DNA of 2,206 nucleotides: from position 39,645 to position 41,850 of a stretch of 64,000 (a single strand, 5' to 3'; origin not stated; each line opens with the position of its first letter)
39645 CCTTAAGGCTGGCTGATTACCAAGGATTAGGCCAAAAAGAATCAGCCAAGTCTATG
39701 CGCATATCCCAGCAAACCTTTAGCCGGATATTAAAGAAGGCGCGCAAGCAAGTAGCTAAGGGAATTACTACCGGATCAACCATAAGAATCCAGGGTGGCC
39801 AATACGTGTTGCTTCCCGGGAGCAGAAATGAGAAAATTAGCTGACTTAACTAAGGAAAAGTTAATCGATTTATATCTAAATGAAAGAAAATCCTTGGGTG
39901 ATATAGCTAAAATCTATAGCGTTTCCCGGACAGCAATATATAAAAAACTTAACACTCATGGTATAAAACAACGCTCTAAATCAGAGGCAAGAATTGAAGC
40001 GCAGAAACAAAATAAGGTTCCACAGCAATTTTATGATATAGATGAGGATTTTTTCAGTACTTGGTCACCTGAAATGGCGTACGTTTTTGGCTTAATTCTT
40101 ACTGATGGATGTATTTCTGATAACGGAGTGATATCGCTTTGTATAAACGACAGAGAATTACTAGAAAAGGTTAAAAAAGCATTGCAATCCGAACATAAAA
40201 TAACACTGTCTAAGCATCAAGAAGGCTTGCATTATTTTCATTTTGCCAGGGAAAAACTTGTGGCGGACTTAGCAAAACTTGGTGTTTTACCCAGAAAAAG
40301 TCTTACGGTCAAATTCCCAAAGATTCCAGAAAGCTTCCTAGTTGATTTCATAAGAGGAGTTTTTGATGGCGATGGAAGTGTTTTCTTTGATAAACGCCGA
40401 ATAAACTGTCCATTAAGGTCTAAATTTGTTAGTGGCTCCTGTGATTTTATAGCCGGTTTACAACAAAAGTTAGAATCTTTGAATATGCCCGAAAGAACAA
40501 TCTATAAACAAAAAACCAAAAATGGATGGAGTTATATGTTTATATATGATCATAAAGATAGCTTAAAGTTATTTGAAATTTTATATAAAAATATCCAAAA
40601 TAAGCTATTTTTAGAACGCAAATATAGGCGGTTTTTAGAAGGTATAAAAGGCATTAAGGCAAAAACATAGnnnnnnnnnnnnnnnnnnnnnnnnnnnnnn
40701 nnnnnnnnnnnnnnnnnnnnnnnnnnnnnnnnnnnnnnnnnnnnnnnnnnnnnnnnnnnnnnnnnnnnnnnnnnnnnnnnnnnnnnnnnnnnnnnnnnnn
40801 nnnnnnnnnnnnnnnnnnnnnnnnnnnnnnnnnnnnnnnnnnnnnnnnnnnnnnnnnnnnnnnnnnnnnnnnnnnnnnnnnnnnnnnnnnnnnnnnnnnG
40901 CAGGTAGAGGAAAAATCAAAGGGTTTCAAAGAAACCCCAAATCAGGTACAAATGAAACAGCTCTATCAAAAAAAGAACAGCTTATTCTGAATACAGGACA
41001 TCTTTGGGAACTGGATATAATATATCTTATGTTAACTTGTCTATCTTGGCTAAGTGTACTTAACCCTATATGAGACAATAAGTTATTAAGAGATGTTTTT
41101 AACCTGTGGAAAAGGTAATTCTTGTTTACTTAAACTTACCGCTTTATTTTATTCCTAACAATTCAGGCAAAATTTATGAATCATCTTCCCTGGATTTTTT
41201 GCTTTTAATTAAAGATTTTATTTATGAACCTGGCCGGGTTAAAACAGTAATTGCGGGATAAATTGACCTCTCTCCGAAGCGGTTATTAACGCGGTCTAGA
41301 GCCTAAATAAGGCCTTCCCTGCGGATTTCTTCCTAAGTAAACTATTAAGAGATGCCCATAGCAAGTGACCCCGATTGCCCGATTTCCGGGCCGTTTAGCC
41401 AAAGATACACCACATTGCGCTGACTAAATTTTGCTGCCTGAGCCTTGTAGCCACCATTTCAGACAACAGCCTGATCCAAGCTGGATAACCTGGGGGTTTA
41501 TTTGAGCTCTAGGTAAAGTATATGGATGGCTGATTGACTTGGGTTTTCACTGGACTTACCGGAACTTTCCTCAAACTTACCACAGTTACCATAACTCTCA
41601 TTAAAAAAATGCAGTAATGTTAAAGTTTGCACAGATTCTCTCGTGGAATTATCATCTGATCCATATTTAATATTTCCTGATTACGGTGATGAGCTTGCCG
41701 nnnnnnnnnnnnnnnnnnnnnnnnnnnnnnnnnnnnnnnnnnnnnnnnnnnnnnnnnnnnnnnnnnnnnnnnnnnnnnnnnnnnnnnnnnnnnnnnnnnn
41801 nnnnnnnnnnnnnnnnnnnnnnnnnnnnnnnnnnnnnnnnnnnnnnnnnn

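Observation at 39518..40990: Free-standing HTH-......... homing endonuclease overlapping a DUF134 gene, in a compositionally AT-rich block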

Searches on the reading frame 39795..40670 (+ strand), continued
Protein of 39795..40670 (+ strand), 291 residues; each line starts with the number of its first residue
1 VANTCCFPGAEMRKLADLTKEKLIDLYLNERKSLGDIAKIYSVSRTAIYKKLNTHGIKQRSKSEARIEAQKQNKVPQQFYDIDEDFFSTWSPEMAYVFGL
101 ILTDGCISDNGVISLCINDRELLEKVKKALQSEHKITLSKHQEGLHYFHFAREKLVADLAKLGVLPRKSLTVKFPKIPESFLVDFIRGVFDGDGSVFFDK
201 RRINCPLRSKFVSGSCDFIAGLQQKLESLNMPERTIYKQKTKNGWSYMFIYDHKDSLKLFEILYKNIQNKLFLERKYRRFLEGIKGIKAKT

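Call 60: search_protein_families(library=pfam, proteins=[L014:5833-6036:+, L001:6844-7047:+, L008:7848-8063:+, L023:5827-6021:+, L032:1204-1365:+, L009:4089-4388:+], max_evalue=0.1)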
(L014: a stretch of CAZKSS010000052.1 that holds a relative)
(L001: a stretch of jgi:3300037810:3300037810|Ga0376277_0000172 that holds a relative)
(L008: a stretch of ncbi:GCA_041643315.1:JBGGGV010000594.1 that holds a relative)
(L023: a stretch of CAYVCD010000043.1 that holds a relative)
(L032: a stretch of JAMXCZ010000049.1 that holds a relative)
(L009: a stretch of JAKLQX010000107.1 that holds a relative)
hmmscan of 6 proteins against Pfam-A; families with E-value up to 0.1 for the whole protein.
L014:5833-6036:+ (68 aa): 14 families
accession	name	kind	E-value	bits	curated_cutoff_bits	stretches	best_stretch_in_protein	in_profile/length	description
PF12728.13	HTH_17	-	2.5e-05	24.9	27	1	21-44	2-25/51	Helix-turn-helix domain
PF01381.28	HTH_3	-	0.00019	21.9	23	1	24-61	13-50/55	Helix-turn-helix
PF13551.12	HTH_29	-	0.0021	18.5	28.1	1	18-42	10-34/64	Winged helix-turn helix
PF13384.12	HTH_23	-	0.0026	18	24.6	1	23-43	20-40/50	Homeodomain-like domain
PF00376.29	MerR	-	0.0059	16.8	28.2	1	23-43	2-22/38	MerR family regulatory protein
PF13560.12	HTH_31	-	0.0066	17.2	27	1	24-63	18-58/64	Helix-turn-helix domain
PF13542.12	HTH_Tnp_ISL3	-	0.011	15.6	27.4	1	24-42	30-48/51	Helix-turn-helix domain of transposase family ISL3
PF13730.12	HTH_36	-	0.017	15.4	25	1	23-43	28-48/55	Helix-turn-helix domain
PF13518.12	HTH_28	-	0.019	15.5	25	1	24-42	16-34/52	Helix-turn-helix domain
PF13443.12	HTH_26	-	0.026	15.2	22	1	23-62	13-53/63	Cro/C1-type HTH DNA-binding domain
PF02023.22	SCAN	-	0.031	14.5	27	1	26-57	50-81/90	SCAN domain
PF08220.18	HTH_DeoR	-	0.046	13.9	21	1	18-43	12-37/57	DeoR-like helix-turn-helix domain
PF13411.12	MerR_1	-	0.051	14.1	21.6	0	21-43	1-23/69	MerR HTH family regulatory protein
PF20432.4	Xre-like-HTH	-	0.061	14.1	25.8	0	23-47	26-50/63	Antitoxin Xre-like helix-turn-helix domain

L001:6844-7047:+ (68 aa): 14 families
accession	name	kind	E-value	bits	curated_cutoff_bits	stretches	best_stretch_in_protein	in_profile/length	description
PF12728.13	HTH_17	-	0.00031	21.4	27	1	21-43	2-24/51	Helix-turn-helix domain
PF13384.12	HTH_23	-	0.00032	20.9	24.6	1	23-43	20-40/50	Homeodomain-like domain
PF01381.28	HTH_3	-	0.00037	20.9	23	1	24-59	13-48/55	Helix-turn-helix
PF06056.18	Terminase_5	-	0.0013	19.1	20.3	1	16-59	9-52/58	Putative ATPase subunit of terminase (gpP-like)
PF13518.12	HTH_28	-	0.0014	19.1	25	1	22-42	14-34/52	Helix-turn-helix domain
PF13730.12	HTH_36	-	0.004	17.4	25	1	22-43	27-48/55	Helix-turn-helix domain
PF13443.12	HTH_26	-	0.0046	17.6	22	1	22-60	12-51/63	Cro/C1-type HTH DNA-binding domain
PF00376.29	MerR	-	0.013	15.8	28.2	1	23-43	2-22/38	MerR family regulatory protein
PF09636.16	XkdW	-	0.017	15.3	24.6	1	12-56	22-50/57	XkdW protein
PF13551.12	HTH_29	-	0.018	15.5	28.1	1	19-43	11-35/64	Winged helix-turn helix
PF20432.4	Xre-like-HTH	-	0.023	15.4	25.8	1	23-42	26-44/63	Antitoxin Xre-like helix-turn-helix domain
PF07037.17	YfeC-like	-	0.038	14.7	22.9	1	23-48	3-28/122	Transcription regulator YfeC-like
PF08281.18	Sigma70_r4_2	-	0.063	13.4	25.7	1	17-42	23-48/54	Sigma-70, region 4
PF13411.12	MerR_1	-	0.094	13.3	21.6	0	21-43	1-23/69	MerR HTH family regulatory protein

L008:7848-8063:+ (72 aa): 18 families
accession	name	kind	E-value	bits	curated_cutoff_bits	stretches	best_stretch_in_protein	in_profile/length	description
PF01381.28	HTH_3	-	0.00014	22.3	23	1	22-59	11-48/55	Helix-turn-helix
PF12728.13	HTH_17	-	0.00025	21.7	27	1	21-44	2-25/51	Helix-turn-helix domain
PF16677.11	GP3_package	-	0.00048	20.7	29.4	1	20-69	33-82/105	DNA-packaging protein gp3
PF13384.12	HTH_23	-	0.001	19.3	24.6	1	20-43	17-40/50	Homeodomain-like domain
PF20317.4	HTH_60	-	0.0012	19.6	24.1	1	15-46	83-114/140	Helix-turn-helix domain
PF20432.4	Xre-like-HTH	-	0.0017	19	25.8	1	18-47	21-49/63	Antitoxin Xre-like helix-turn-helix domain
PF08279.18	HTH_11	-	0.0029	17.9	25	1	21-42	16-37/55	HTH domain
PF15943.11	YdaS_toxin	-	0.0032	17.7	30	1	24-60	12-48/65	Bacterial toxin YdaS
PF13542.12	HTH_Tnp_ISL3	-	0.0081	16.1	27.4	1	22-43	28-49/51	Helix-turn-helix domain of transposase family ISL3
PF06056.18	Terminase_5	-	0.011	16.1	20.3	1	20-59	13-52/58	Putative ATPase subunit of terminase (gpP-like)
PF07022.19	Phage_CI_repr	-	0.016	16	22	1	19-48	10-40/65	Bacteriophage CI repressor helix-turn-helix domain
PF09636.16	XkdW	-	0.025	14.8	24.6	1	36-56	29-49/57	XkdW protein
PF00356.27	LacI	-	0.036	14.3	27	1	25-61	4-40/46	Bacterial regulatory proteins, lacI family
PF07037.17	YfeC-like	-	0.04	14.6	22.9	1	22-49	2-29/122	Transcription regulator YfeC-like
PF13560.12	HTH_31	-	0.047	14.4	27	1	5-55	9-50/64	Helix-turn-helix domain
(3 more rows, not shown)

L023:5827-6021:+ (65 aa): 0 families

L032:1204-1365:+ (54 aa): 3 families
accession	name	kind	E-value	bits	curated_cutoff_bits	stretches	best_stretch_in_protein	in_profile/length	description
PF19807.5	DUF6290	-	5.6e-05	23.7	27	1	16-52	3-39/72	Family of unknown function (DUF6290)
PF01402.27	RHH_1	-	8.6e-05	22.8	20.5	1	17-52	2-37/39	Ribbon-helix-helix protein, copG family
PF19891.5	DUF6364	-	0.012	16.5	27.3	1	17-46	5-34/70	Family of unknown function (DUF6364)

L009:4089-4388:+ (100 aa): 6 families
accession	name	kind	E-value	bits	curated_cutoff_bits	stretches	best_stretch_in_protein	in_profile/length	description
PF04967.18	HTH_10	-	0.0035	17.6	23.1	1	29-52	25-48/53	HTH DNA binding domain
PF12844.13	HTH_19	-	0.028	14.8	30.2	1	23-54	8-38/64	Helix-turn-helix domain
PF08281.18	Sigma70_r4_2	-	0.051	13.7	25.7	0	7-53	5-52/54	Sigma-70, region 4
PF13560.12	HTH_31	-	0.06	14.1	27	1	14-53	13-40/64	Helix-turn-helix domain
PF01527.26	HTH_Tnp_1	-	0.063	13.9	24.1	0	26-69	22-63/75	Transposase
PF00356.27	LacI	-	0.075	13.3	27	0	29-66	1-38/46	Bacterial regulatory proteins, lacI family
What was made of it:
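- The small partner hits excisionase-type HTH_17 weakly (call 60).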

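Call 62: search_dna_similar(query=window:39828-40667:+, collection=phages, mode=protein, max_rows=12)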
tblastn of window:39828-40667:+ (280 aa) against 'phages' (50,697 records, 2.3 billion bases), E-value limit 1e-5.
Records with a match: 137; places in all: 139; records where one place covers at least 80% of the query: 106.
Best place of each record, by identity: <60% 137.
By first word of the organism name: Staphylococcus 92; Prevotella 13; uncultured 6; Bacillus 4; Brevibacillus 3; Proteus 3; Bacteriophage 2; Alicyclobacillus 2; Salmonella 2; Listeria 2; and 7 more.
By host as written in the record: Staphylococcus aureus 43; - 14; Prevotella sp. 13; Staphylococcus sp. 8; Staphylococcus carnosus TM300 5; Staphylococcus aureus ATCC 25923 4; Staphylococcus aureus (phage propagation strain 47) 4; Brevibacillus laterosporus 3; and 33 more.
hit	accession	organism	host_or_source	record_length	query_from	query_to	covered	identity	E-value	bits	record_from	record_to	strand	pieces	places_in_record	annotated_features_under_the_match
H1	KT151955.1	Brevibacillus phage Jenst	Brevibacillus laterosporus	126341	6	270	95%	32.8%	4e-24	107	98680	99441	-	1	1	putative intein-containing protein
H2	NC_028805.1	Brevibacillus phage Jenst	Brevibacillus laterosporus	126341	6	270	95%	32.8%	4e-24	107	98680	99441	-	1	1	endonuclease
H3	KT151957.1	Brevibacillus phage SecTim467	Brevibacillus laterosporus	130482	6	270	95%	32.8%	4e-24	107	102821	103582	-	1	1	putative endonuclease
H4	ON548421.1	Bacillus phage vB_BanS-Thrax5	Bacillus anthracis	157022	7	271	95%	30.1%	1e-16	85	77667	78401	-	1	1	hypothetical protein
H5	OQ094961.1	Staphylococcus phage SSP49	Staphylococcus aureus ATCC 13301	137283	2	276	98%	28.3%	4e-20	96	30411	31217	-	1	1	hypothetical protein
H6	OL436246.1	Staphylococcus phage vB_SauM-HM01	Staphylococcus aureus ATCC 12598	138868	2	276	98%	28.3%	4e-20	96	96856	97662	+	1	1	intron-encoded putative endonuclease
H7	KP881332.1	Staphylococcus phage Stau2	Staphylococcus aureus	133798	2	276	98%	28.2%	1e-19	94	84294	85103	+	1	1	endonuclease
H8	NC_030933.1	Staphylococcus phage Stau2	Staphylococcus aureus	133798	2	276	98%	28.2%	1e-19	94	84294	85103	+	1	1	endonuclease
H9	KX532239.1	Staphylococcus phage StAP1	Staphylococcus aureus ATCC 12600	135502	2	276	98%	27.9%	8e-20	95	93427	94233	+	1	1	intron-encoded putative endonuclease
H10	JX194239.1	Staphylococcus phage SA11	Staphylococcus aureus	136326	2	276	98%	27.9%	8e-20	95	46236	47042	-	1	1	intron-encoded putative endonuclease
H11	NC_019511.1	Staphylococcus phage SA11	Staphylococcus aureus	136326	2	276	98%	27.9%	8e-20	95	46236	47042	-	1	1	endonuclease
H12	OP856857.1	Staphylococcus phage PBSA08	Staphylococcus aureus ATCC 29213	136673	2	276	98%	27.9%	8e-20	95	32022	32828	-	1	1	DNA replication/modification protein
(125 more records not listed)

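Call 63: find_related_loci(query=A1, collection=viral_contigs, flank=4000)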
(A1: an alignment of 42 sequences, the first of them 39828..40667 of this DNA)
Query A1 (280 aa) in viral_contigs; peptide patterns used: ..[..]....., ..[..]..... (x = any residue, [..] = any of these).
348 stretches matched a pattern; 258 encode a relative of the query (tblastn E <= 1e-3); the best 80 are kept; 80 distinct loci.
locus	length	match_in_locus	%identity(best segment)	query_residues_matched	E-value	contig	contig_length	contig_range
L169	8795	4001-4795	32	7-271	6e-38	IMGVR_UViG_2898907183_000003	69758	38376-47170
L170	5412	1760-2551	34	7-269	1e-31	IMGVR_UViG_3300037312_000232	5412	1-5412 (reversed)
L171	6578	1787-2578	34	7-269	1e-31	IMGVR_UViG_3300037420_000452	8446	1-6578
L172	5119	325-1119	32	7-271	4e-29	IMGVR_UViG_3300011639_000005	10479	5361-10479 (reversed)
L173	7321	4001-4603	37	63-270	4e-29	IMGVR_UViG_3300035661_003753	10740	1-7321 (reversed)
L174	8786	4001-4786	35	1-271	5e-31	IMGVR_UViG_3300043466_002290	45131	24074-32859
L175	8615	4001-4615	33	71-273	1e-27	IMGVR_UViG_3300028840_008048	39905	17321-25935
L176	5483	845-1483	30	69-280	6e-27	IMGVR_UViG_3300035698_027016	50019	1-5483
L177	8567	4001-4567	34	80-270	2e-26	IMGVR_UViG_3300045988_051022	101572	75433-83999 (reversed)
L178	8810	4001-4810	31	3-269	7e-26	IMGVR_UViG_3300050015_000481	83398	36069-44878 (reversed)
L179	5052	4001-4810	31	3-269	6e-26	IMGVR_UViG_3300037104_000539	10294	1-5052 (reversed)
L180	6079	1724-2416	29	2-263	1e-25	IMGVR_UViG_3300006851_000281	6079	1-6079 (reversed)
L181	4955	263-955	29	2-263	1e-25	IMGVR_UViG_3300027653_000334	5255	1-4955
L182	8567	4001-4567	33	80-270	3e-25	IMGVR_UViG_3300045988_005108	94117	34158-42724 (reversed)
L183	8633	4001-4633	34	74-276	2e-25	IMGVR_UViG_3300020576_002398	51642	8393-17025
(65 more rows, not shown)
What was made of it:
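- Tried and rejected: Phage or plasmid vector: phage and viral relatives are <= 38% identical (calls 62, 63).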

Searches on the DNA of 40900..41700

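Call 45: search_rna_families(source=window, start=40900, end=41700, threshold=evalue, max_evalue=10)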
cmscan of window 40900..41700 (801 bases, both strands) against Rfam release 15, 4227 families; matches with E-value up to 10: 1.
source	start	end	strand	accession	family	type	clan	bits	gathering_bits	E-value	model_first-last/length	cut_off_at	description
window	41136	41246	+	RF02324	TtnuHACA17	Gene; snRNA; snoRNA; HACA-box;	-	19.8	100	6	1-118/118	no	Tetrahymena snoRNA TtnuHACA17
